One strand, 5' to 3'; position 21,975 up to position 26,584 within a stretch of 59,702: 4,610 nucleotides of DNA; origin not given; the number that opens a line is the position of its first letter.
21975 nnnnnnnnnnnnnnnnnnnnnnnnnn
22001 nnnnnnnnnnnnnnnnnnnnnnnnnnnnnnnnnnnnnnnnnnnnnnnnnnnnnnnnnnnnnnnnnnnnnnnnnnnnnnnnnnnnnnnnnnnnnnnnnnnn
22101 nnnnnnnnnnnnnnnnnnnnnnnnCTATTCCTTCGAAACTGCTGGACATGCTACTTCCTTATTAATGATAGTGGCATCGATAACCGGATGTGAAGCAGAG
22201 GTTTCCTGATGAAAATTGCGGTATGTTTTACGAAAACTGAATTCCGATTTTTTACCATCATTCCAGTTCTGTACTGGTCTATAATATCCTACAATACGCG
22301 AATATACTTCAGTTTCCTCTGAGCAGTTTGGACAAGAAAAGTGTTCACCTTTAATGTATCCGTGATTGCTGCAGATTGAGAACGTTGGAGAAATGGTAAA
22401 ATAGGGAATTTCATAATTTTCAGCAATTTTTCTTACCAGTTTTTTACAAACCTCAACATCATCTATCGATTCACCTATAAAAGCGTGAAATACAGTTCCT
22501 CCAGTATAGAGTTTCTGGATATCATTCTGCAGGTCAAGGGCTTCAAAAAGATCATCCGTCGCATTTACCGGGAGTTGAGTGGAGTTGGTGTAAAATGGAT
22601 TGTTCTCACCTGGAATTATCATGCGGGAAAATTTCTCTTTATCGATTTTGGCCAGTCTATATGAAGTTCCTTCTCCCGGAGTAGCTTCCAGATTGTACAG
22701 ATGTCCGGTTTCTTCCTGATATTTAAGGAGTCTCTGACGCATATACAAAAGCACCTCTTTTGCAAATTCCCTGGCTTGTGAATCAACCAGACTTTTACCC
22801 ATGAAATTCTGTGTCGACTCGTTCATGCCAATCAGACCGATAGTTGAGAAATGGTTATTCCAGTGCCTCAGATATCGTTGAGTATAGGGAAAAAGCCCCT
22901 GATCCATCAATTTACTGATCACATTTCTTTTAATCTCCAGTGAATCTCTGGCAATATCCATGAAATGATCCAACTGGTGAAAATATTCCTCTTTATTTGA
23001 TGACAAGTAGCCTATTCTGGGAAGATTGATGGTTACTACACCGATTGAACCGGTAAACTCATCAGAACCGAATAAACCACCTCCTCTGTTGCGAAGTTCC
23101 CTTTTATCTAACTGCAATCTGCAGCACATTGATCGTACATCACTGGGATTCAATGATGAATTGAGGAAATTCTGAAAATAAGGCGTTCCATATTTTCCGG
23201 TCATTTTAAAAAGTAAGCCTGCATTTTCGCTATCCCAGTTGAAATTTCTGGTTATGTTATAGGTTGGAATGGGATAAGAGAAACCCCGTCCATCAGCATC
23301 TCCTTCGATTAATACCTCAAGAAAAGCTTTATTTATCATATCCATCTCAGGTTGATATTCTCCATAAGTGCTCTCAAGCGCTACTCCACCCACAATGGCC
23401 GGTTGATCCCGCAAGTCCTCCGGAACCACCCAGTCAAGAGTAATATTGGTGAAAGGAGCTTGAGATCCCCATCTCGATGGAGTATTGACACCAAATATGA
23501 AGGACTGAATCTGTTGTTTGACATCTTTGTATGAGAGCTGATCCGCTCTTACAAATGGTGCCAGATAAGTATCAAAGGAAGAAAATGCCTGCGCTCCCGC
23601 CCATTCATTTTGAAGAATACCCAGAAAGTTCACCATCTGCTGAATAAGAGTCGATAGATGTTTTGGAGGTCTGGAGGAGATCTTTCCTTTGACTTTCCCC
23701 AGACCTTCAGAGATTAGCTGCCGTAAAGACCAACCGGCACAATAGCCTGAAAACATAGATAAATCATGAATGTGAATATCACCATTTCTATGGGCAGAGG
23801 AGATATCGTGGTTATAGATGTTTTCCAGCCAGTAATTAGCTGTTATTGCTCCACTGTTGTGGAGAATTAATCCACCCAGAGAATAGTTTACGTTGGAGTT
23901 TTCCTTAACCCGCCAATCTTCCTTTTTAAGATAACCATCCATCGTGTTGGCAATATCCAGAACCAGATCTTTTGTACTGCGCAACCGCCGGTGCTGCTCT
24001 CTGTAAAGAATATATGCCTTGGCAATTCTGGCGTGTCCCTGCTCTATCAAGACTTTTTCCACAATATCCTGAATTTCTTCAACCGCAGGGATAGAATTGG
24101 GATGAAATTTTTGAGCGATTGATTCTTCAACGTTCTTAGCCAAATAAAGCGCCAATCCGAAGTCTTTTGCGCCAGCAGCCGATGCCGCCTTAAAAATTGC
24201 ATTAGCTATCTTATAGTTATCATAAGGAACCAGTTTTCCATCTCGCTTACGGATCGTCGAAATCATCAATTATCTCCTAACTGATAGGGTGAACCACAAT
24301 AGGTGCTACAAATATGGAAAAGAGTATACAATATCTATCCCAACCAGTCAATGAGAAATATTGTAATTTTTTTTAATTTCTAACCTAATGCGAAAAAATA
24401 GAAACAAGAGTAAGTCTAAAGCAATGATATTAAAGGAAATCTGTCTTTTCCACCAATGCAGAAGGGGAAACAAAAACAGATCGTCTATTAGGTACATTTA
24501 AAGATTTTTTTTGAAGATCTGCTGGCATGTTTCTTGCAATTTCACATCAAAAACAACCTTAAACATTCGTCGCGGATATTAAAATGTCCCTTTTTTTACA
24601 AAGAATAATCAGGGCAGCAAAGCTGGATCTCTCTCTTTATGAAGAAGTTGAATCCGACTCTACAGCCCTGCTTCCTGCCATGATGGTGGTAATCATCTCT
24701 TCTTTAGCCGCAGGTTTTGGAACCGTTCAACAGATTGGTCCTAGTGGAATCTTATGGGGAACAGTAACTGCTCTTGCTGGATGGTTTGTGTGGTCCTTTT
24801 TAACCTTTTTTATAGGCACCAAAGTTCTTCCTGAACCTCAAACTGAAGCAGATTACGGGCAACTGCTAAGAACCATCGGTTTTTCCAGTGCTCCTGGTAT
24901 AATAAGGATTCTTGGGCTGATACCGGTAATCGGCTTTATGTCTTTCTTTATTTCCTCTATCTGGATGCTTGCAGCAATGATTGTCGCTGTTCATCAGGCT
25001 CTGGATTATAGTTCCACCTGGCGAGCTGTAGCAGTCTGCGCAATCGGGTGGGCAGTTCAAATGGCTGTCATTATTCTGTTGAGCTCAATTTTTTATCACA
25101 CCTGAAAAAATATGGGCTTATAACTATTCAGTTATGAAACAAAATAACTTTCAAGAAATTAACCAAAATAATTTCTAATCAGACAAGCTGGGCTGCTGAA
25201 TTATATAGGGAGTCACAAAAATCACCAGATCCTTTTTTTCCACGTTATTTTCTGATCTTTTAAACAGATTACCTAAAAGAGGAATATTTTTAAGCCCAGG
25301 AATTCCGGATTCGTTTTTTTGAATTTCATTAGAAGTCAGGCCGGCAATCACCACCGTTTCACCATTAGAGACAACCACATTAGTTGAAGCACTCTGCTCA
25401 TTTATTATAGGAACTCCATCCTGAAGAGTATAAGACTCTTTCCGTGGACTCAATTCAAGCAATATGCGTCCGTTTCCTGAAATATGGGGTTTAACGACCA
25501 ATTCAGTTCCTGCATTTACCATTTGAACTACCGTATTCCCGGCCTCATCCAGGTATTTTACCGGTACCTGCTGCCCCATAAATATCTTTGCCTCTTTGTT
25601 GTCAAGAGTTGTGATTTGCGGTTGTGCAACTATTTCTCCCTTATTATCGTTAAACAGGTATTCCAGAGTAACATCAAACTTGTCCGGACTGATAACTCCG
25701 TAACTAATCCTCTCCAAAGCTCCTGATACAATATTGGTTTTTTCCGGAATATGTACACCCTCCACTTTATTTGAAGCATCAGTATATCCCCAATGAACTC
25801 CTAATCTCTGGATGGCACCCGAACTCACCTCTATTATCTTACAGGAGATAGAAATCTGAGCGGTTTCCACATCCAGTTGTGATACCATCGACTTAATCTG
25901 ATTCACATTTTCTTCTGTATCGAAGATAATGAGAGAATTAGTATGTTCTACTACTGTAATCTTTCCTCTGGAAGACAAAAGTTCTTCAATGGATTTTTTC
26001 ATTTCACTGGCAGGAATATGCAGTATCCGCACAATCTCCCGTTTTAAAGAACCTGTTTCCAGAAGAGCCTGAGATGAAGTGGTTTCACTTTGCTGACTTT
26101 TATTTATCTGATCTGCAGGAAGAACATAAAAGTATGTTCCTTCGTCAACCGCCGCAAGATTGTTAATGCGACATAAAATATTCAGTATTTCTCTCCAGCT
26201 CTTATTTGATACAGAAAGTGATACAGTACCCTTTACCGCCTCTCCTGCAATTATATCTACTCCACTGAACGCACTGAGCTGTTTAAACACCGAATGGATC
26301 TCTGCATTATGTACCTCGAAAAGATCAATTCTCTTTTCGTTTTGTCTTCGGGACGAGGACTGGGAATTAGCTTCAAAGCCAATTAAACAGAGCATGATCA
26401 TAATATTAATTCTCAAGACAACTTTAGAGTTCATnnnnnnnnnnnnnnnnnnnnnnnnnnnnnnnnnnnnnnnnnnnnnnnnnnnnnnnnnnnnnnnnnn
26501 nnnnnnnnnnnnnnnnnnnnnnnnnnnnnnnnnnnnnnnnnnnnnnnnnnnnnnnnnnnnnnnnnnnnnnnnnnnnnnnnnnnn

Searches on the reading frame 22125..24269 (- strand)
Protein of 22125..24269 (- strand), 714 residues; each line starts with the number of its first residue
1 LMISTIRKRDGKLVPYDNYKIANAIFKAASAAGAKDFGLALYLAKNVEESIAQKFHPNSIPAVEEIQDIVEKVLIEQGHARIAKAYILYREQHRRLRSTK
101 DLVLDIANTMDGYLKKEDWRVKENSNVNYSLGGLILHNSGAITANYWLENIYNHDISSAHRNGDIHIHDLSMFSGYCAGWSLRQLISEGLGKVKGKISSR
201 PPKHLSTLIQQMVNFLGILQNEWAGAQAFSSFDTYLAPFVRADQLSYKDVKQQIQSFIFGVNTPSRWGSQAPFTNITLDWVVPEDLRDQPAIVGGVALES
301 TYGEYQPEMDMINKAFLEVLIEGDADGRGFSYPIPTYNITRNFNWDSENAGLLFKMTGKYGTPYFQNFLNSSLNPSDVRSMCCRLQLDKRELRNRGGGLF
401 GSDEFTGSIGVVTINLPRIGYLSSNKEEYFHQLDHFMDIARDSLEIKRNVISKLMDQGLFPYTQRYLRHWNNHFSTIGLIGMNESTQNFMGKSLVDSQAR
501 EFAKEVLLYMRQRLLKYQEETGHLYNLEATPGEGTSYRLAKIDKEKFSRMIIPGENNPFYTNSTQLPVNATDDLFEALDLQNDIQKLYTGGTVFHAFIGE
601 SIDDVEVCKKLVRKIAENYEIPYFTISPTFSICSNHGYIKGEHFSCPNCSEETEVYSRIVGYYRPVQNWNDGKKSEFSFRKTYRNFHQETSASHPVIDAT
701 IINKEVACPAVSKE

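Call 64: search_protein_families(library=pfam, proteins=[window:22125-24269:-], max_evalue=0.001)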
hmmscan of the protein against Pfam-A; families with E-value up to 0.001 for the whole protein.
window:22125-24269:- (714 aa): 2 families
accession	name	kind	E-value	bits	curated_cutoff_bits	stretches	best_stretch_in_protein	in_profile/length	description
PF13597.11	NRDD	-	1e-197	658.7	26.2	1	123-683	1-562/562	Anaerobic ribonucleoside-triphosphate reductase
PF03477.21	ATP-cone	-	8.5e-23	81.2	25.8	1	5-94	2-87/88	ATP cone domain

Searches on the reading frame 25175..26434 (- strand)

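Call 64: search_protein_families(library=pfam, proteins=[window:25175-26434:-], max_evalue=0.001)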
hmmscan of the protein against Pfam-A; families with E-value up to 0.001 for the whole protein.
window:25175-26434:- (419 aa): 4 families
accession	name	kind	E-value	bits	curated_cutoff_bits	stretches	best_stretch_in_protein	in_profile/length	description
PF00263.26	Secretin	-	3.5e-44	150.8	27.5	1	261-413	3-169/169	Bacterial type II and III secretion system protein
PF03958.22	Secretin_N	-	5.6e-13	49.3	28.2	1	134-193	3-69/69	Bacterial type II/III secretion system short domain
PF21305.2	type_II_gspD_N0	-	2.3e-05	24.6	27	1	41-99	3-65/71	GspD-like, N0 domain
PF07660.19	STN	-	3.8e-05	23.8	28.4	1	60-106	2-51/52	Secretin and TonB N terminus short domain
